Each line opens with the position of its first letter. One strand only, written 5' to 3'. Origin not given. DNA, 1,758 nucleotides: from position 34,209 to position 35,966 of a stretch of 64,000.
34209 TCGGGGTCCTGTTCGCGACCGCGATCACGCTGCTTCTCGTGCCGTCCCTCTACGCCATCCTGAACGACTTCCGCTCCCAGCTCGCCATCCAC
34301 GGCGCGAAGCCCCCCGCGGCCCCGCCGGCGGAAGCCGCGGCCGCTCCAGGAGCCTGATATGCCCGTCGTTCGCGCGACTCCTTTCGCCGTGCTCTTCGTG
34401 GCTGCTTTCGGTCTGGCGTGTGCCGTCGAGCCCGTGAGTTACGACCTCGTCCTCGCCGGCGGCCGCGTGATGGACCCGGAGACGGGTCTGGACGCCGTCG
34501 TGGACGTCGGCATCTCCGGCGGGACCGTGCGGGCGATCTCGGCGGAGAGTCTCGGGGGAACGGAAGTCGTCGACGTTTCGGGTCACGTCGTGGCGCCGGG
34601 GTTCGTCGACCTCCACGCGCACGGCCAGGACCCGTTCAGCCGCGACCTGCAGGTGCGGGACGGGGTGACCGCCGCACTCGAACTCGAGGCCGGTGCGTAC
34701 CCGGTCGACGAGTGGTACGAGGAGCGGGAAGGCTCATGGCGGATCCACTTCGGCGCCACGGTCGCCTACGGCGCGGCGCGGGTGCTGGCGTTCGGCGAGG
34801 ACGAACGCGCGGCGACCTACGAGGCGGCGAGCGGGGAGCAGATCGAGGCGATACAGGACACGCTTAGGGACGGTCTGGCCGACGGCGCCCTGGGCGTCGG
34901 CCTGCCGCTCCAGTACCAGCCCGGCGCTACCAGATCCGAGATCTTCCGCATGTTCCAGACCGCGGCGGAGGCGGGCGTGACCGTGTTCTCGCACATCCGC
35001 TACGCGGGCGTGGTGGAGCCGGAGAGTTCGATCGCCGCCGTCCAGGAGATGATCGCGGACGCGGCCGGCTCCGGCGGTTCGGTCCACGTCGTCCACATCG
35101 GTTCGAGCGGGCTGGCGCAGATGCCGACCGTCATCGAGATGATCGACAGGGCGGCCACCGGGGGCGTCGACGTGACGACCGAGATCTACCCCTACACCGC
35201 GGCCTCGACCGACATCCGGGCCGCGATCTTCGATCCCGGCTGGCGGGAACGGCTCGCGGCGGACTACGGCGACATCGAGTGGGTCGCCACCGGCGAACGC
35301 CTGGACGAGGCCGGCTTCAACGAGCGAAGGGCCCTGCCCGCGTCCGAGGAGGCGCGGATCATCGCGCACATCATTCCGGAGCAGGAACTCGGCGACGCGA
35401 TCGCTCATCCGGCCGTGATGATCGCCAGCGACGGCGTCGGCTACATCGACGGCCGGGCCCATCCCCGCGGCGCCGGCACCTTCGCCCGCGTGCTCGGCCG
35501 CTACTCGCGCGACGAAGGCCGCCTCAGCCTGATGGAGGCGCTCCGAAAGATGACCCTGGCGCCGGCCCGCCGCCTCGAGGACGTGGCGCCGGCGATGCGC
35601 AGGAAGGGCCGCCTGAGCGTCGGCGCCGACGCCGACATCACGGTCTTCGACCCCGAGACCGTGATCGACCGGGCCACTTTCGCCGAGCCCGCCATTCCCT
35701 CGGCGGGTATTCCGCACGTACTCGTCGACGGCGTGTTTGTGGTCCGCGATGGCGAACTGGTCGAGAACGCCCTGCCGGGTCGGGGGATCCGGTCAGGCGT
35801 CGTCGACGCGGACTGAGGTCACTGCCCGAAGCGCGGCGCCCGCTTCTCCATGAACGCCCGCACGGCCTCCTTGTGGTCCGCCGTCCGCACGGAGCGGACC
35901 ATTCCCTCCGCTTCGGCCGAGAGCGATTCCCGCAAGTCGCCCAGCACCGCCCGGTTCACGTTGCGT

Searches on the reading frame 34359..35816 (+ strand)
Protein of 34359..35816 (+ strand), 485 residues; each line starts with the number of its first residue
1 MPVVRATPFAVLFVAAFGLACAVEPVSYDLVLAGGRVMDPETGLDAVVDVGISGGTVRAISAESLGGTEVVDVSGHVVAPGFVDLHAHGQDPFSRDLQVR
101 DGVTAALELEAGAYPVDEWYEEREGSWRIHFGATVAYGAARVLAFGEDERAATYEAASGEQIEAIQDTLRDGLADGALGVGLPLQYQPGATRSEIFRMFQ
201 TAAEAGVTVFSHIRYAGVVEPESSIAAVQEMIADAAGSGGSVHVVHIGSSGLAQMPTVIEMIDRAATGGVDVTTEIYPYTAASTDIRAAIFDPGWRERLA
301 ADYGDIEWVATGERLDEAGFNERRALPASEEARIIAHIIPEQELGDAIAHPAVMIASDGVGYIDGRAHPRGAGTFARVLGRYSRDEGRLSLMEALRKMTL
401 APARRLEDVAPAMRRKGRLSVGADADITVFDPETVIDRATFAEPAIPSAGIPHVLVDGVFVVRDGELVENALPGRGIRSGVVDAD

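Call 45: search_protein_families(library=pfam, proteins=[window:34359-35816:+], max_evalue=0.00001)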
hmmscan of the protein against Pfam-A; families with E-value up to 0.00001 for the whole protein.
window:34359-35816:+ (485 aa): 2 families
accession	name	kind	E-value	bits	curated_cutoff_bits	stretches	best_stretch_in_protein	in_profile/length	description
PF07969.17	Amidohydro_3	-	4.5e-19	69.7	29.7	1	155-462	151-472/472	Amidohydrolase family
PF01979.26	Amidohydro_1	-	1.9e-13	50.8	25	1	77-441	1-326/345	Amidohydrolase family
